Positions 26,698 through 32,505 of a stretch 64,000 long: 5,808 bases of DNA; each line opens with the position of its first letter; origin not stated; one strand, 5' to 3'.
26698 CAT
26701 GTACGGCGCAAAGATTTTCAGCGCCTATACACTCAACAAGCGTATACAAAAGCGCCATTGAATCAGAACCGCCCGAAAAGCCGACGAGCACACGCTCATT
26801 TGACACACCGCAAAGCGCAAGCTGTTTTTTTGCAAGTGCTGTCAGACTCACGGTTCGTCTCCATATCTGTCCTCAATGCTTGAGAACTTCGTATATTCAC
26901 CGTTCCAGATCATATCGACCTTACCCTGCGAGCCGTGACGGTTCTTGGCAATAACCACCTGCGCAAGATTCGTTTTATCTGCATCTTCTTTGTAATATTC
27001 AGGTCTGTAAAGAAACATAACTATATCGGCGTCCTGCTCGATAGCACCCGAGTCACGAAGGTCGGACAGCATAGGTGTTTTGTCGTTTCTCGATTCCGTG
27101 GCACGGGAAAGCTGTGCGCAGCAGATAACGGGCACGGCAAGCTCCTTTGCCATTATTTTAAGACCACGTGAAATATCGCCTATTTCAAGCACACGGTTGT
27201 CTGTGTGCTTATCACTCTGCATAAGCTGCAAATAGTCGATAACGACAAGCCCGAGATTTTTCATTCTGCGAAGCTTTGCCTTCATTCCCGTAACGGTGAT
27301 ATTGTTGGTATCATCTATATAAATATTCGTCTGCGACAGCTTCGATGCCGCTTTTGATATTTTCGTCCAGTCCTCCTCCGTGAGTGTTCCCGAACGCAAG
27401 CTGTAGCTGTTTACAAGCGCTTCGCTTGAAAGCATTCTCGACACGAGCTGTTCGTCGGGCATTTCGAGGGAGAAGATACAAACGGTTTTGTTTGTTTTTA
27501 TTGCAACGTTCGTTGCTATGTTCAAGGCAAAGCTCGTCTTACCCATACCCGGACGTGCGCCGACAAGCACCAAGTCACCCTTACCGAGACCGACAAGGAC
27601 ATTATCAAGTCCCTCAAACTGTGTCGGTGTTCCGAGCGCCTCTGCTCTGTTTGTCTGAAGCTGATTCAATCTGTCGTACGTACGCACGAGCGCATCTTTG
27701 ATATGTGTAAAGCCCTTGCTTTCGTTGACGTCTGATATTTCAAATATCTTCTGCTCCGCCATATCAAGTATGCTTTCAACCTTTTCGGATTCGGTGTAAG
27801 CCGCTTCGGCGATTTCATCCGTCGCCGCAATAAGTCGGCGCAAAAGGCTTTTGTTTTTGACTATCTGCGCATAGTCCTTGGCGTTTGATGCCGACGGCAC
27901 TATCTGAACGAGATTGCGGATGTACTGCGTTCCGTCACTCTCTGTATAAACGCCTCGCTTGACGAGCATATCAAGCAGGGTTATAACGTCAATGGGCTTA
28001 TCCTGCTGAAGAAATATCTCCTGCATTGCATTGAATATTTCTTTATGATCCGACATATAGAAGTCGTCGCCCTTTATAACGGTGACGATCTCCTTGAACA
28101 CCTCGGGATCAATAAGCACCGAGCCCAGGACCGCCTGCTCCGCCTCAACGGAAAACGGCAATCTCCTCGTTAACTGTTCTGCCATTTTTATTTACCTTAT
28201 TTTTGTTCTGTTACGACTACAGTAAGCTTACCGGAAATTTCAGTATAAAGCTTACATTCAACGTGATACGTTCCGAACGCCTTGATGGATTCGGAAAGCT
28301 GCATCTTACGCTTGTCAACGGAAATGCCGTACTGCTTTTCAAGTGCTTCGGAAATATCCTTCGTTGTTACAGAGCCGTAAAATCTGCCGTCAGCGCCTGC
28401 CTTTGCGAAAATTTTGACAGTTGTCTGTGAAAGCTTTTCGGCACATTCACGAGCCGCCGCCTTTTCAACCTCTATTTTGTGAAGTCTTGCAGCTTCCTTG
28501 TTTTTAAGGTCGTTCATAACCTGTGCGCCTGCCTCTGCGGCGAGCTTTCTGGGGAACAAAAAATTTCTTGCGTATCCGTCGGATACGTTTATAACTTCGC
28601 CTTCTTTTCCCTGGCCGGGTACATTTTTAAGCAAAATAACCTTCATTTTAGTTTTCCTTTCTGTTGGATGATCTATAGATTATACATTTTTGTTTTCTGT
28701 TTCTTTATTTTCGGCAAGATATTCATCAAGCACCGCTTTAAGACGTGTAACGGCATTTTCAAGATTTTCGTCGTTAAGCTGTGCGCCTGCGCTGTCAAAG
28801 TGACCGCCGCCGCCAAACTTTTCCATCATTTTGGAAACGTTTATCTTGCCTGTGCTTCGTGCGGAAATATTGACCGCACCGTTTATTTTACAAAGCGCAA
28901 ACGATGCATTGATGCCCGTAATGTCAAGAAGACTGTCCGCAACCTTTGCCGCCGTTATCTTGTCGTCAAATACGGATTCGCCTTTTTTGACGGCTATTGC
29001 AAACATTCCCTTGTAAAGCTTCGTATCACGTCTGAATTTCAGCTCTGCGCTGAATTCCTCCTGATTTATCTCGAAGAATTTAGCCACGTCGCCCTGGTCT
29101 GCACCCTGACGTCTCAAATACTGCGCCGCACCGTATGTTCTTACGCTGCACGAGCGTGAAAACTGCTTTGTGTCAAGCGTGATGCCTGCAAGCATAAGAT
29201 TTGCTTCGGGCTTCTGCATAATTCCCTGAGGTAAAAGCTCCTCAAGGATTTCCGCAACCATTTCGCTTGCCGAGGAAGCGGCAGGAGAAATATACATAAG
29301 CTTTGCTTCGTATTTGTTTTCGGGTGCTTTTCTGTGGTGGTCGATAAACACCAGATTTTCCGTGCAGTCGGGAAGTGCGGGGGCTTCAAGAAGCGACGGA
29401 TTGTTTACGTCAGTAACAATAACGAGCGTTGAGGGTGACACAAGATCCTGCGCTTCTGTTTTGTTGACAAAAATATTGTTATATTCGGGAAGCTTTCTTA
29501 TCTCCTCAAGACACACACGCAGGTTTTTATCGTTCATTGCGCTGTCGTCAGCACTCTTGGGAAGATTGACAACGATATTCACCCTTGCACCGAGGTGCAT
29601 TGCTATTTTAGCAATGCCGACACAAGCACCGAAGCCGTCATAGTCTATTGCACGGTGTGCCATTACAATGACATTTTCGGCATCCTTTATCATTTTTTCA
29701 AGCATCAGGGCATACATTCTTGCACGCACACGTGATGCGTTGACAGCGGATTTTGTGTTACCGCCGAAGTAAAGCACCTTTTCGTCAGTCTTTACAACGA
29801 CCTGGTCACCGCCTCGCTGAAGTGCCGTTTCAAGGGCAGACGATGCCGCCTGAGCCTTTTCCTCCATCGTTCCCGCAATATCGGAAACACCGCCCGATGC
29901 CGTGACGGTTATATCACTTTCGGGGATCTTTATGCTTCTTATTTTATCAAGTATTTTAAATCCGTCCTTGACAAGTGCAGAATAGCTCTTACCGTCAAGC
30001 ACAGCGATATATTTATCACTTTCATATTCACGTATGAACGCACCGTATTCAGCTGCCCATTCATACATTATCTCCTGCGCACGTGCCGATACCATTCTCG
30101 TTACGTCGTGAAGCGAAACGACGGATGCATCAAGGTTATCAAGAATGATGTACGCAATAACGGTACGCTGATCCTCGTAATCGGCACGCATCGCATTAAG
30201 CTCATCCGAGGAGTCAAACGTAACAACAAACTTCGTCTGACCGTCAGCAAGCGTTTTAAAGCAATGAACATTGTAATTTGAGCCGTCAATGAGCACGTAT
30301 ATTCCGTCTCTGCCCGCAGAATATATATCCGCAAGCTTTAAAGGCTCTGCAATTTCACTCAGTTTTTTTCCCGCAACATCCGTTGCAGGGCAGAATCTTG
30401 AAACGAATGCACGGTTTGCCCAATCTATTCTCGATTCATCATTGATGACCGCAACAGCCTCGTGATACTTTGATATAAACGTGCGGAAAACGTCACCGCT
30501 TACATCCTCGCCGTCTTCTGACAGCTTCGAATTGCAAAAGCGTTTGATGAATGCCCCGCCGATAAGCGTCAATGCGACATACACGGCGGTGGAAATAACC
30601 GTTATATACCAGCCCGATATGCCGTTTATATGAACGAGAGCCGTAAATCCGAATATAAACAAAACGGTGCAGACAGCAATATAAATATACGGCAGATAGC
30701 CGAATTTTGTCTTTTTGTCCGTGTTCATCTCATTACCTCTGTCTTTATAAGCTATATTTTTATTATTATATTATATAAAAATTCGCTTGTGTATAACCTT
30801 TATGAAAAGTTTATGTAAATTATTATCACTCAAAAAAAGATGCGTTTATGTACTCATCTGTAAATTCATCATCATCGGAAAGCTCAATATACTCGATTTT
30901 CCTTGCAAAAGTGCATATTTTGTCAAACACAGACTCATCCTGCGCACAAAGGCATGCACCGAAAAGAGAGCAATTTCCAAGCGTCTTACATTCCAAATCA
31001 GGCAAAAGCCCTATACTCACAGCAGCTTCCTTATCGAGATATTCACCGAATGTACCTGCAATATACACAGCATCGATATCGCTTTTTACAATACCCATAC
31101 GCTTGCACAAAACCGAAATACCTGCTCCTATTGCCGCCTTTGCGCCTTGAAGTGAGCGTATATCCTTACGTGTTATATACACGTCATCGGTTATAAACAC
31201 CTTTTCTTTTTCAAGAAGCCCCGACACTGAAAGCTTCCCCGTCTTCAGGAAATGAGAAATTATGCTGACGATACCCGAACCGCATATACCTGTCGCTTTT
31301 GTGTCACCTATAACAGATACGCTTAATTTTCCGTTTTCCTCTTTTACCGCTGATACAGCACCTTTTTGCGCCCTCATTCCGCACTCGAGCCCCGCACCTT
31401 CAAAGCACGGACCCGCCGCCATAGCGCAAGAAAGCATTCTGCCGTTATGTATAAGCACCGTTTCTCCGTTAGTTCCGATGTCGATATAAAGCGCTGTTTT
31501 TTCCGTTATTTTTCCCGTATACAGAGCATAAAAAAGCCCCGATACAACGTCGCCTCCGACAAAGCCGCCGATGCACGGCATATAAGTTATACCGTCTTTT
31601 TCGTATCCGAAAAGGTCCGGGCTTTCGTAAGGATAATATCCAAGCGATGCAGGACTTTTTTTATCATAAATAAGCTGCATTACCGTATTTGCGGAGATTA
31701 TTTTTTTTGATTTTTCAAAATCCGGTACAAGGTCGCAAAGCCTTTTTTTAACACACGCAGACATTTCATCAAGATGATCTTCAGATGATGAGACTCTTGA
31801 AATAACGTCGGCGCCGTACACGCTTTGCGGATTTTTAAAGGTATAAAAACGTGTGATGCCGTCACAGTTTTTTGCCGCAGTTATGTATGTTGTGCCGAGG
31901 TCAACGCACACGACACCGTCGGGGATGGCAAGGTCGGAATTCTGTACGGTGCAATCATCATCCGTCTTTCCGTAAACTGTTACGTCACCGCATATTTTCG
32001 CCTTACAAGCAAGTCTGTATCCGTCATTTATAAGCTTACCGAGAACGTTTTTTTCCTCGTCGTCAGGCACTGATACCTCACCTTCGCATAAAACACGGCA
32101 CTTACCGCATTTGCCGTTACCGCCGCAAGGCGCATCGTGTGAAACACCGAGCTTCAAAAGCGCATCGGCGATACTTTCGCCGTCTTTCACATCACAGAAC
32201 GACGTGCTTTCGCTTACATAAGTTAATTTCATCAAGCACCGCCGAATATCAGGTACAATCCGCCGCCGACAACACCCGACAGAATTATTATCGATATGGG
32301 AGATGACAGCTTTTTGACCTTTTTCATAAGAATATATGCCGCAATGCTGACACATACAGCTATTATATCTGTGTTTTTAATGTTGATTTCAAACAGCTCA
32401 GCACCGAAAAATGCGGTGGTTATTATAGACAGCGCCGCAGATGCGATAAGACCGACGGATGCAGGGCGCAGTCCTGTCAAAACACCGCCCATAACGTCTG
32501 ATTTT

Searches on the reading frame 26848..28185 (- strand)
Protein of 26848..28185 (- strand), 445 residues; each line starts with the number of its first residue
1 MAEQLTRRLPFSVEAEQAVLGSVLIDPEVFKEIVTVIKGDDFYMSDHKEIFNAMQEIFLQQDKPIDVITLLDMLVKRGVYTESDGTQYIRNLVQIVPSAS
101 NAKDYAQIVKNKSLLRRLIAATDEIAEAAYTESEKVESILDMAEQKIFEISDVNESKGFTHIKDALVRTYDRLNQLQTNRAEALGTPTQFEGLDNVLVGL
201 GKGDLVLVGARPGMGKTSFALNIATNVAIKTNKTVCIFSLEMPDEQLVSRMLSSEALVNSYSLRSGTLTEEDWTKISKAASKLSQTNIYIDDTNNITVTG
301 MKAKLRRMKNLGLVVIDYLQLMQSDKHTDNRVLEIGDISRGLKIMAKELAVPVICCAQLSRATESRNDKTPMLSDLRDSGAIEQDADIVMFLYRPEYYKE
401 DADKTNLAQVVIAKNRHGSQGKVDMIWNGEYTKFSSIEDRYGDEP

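Call 16: search_protein_families(library=pfam, proteins=[window:26848-28185:-], max_evalue=0.001)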
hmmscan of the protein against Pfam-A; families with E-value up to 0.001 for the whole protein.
window:26848-28185:- (445 aa): 5 families
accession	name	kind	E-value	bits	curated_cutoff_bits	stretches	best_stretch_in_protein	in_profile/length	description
PF03796.21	DnaB_C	-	8.2e-104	346.9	27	1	185-435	1-254/255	DnaB-like helicase C terminal domain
PF00772.26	DnaB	-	4.2e-30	104.3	23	1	9-110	2-102/103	DnaB-like helicase N terminal domain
PF13481.12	AAA_25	-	3.6e-10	40.2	27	1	190-358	19-189/195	AAA domain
PF06745.19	ATPase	-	3e-07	30.5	26.6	1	187-331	2-139/231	KaiC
PF00270.35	DEAD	-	0.00013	22.2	26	1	193-327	8-134/167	DEAD/DEAH box helicase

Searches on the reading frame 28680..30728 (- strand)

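Call 16: search_protein_families(library=pfam, proteins=[window:28680-30728:-], max_evalue=0.001)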
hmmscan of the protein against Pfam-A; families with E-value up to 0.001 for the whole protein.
window:28680-30728:- (682 aa): 4 families
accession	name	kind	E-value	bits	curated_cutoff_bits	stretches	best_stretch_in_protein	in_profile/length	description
PF24898.2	GGDEF_GdpP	-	1.9e-23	83.5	30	1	195-317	2-123/126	Cyclic-di-AMP phosphodiesterase GdpP-like, GGDEF domain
PF01368.27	DHH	-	3.4e-18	66.6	28.1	1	352-516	1-125/125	DHH family, N-terminal domain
PF02272.25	DHHA1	-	9.6e-13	48.9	25.9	1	592-667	17-100/102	DHHA1 domain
PF21370.4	PAS_GdpP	-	0.00038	21.2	27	0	94-133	18-56/90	Cyclic-di-AMP phosphodiesterase GdpP-like, PAS domain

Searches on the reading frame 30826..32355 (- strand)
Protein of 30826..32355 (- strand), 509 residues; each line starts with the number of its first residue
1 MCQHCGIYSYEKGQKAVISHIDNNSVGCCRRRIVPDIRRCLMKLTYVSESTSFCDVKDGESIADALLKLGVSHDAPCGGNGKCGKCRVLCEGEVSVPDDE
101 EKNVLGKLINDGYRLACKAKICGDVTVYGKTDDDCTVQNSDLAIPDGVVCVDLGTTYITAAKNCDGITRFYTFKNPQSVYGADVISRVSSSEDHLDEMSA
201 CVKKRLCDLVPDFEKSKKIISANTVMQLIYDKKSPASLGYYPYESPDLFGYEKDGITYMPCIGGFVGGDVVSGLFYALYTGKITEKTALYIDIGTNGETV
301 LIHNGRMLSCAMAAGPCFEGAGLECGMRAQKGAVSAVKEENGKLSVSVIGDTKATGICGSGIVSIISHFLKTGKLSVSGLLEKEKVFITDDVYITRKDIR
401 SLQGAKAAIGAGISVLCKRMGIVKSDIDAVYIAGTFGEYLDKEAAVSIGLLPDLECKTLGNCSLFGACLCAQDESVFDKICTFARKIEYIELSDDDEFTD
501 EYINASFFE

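Call 70: search_protein_families(library=pfam, proteins=[window:30826-32355:-], max_evalue=0.0001)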
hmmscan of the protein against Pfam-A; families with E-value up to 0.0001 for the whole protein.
window:30826-32355:- (509 aa): 2 families
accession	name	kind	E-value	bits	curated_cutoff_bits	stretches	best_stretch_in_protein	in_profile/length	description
PF14574.11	RACo_C_ter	-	3.6e-67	226.6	27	1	287-508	2-249/261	C-terminal domain of RACo the ASKHA domain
PF17651.6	Raco_middle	-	5e-15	56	26.8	1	149-276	3-157/163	RACo middle region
